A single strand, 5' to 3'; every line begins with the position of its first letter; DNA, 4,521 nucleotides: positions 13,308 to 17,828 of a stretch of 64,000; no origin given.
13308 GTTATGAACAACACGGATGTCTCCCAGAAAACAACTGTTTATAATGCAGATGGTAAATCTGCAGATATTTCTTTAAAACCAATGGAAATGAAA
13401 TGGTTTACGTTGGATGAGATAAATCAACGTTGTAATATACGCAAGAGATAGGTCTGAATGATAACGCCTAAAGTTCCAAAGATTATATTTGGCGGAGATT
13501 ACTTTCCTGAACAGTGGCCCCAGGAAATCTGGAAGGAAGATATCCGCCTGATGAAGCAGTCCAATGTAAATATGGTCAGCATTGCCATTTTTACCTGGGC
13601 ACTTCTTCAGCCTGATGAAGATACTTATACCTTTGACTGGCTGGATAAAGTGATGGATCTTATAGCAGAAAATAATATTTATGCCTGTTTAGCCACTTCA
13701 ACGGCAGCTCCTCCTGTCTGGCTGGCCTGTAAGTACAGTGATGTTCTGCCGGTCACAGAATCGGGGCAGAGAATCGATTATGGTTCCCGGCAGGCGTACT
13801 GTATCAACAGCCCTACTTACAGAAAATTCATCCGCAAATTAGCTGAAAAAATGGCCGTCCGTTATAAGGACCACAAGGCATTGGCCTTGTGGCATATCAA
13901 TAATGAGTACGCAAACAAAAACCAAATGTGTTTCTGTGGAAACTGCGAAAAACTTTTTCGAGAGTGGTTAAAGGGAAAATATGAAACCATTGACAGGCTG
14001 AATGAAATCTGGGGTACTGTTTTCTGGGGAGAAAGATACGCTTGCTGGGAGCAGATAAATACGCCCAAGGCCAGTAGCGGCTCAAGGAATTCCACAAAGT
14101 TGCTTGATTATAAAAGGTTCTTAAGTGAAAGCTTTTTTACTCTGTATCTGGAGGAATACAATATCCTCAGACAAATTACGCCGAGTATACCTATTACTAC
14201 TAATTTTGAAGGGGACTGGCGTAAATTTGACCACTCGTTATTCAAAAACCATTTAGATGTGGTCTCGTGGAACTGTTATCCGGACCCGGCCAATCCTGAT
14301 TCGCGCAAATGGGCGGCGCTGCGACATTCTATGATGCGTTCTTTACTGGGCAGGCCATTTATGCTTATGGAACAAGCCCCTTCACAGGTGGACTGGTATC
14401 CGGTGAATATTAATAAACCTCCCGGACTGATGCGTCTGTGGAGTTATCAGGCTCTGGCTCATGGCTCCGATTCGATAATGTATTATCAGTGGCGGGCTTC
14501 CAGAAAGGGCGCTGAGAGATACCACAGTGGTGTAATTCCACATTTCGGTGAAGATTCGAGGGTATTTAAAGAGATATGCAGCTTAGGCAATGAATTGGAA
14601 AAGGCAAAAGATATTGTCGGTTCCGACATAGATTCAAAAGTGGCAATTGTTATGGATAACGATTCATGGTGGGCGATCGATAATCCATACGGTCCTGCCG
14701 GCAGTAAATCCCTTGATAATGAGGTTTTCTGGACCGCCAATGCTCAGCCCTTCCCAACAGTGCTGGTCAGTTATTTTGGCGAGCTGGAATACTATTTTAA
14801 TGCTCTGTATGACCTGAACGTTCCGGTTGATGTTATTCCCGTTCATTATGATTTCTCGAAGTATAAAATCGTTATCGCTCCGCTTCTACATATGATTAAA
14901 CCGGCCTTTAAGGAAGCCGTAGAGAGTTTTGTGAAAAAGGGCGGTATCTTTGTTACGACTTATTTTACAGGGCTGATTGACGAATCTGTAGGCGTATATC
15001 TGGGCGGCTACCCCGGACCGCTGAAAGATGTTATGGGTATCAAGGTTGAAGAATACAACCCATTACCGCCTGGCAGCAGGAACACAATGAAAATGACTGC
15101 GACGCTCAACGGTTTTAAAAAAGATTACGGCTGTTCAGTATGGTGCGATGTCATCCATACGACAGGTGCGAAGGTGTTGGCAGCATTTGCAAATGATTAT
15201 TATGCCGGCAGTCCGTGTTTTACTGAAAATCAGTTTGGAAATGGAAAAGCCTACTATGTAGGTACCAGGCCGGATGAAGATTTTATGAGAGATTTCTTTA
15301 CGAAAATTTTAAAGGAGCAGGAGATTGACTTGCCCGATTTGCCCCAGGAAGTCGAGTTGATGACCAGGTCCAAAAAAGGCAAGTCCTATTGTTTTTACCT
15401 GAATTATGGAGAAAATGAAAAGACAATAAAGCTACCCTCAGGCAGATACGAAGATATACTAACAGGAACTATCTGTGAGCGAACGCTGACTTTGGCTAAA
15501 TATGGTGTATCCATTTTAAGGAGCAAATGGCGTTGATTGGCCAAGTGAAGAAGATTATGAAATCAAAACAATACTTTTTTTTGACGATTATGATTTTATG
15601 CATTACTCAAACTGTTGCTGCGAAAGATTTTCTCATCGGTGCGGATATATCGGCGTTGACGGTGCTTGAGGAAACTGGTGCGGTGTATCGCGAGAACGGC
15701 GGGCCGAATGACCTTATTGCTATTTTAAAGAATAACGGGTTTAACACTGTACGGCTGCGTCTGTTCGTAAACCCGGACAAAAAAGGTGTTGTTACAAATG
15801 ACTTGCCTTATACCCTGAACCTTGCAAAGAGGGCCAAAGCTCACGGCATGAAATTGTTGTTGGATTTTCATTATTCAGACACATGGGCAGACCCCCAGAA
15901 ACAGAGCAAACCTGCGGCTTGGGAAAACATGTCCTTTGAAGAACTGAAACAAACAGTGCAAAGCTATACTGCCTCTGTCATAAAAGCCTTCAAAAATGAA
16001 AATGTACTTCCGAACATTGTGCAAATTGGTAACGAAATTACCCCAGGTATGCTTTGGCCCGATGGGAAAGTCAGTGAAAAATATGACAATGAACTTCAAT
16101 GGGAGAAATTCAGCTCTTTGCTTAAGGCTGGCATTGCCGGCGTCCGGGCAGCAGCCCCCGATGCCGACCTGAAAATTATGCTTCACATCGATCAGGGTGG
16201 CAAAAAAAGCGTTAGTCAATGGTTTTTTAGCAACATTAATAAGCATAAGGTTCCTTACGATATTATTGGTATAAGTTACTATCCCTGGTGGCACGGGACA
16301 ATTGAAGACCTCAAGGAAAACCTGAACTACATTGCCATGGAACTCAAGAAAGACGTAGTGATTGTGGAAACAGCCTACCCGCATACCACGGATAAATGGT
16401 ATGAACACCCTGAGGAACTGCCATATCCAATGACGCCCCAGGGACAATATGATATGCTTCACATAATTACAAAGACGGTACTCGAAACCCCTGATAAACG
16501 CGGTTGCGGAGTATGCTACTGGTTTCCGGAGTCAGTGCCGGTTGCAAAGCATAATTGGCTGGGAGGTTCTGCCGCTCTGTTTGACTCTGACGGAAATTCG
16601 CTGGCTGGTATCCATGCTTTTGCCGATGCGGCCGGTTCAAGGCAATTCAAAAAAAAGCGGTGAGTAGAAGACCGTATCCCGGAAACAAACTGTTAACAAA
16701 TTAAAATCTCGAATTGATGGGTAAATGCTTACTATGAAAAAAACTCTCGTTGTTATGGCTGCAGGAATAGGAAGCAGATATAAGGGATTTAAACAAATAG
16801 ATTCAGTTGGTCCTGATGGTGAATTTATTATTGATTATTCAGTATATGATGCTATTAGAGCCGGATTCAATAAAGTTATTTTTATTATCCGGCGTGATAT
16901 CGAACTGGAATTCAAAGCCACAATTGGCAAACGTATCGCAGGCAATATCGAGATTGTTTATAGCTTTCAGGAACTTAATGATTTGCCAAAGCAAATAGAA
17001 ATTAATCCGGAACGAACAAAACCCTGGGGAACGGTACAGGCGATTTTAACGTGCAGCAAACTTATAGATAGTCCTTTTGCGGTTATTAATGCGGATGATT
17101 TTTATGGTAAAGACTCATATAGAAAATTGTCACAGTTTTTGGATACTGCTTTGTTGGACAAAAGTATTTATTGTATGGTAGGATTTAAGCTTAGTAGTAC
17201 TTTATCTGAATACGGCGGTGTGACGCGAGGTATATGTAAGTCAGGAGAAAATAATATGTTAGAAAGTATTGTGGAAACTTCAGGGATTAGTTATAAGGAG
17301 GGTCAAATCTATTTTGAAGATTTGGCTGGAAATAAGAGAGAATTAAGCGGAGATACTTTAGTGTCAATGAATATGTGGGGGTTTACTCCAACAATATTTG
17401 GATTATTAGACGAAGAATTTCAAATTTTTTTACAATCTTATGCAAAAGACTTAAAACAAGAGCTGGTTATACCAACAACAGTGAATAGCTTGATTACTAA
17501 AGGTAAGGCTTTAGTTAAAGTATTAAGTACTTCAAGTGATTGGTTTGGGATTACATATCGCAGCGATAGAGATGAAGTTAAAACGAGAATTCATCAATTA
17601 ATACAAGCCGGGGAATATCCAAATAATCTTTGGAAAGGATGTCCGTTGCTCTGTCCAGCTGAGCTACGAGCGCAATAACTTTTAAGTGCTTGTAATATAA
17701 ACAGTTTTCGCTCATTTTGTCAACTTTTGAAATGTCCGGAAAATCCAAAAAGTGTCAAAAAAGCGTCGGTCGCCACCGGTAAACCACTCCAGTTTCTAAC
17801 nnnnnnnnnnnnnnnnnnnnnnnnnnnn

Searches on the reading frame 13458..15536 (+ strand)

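Call 45: search_protein_families(library=pfam, proteins=[window:13458-15536:+], max_evalue=0.001)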
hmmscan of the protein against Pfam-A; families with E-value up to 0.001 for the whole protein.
window:13458-15536:+ (692 aa): 4 families
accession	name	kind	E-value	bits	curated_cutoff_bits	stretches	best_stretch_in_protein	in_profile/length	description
PF02449.21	Glyco_hydro_42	-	3.7e-145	484.4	21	1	14-382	1-375/376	Beta-galactosidase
PF08532.16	Glyco_hydro_42M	-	2.6e-65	220.3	25.8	1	394-623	2-206/207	Beta-galactosidase trimerisation domain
PF08533.16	Glyco_hydro_42C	-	5.2e-12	45.8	21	1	632-688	2-57/58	Beta-galactosidase C-terminal domain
PF01301.25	Glyco_hydro_35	-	0.00011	22.4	27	1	7-78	8-81/319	Glycosyl hydrolases family 35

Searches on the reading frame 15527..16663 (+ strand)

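Call 45: search_protein_families(library=pfam, proteins=[window:15527-16663:+], max_evalue=0.001)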
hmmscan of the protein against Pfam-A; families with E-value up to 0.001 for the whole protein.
window:15527-16663:+ (378 aa): 3 families
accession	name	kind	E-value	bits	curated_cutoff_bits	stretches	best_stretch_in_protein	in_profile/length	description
PF07745.19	Glyco_hydro_53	-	4.3e-102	342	24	1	38-365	3-340/340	Glycosyl hydrolase family 53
PF00150.24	Cellulase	-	8.4e-07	29.2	23.5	1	59-215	22-161/272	Cellulase (glycosyl hydrolase family 5)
PF01120.23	Alpha_L_fucos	-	0.00032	20.7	25.2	1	98-198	145-232/345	Alpha-L-fucosidase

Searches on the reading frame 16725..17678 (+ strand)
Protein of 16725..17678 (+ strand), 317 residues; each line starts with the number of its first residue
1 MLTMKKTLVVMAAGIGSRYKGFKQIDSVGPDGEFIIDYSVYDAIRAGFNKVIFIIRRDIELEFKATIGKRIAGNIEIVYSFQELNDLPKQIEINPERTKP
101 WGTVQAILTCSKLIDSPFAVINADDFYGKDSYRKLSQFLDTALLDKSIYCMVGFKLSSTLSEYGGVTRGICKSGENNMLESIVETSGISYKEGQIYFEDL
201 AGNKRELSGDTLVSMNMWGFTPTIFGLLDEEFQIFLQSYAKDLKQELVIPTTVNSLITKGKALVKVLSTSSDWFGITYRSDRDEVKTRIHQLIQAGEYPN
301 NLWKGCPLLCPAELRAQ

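Call 45: search_protein_families(library=pfam, proteins=[window:16725-17678:+], max_evalue=0.001)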
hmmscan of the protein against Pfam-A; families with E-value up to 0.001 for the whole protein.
window:16725-17678:+ (317 aa): 1 family
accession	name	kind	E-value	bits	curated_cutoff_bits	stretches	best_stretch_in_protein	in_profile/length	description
PF00483.29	NTP_transferase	-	2.5e-07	31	21.2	1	31-184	31-162/245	Nucleotidyl transferase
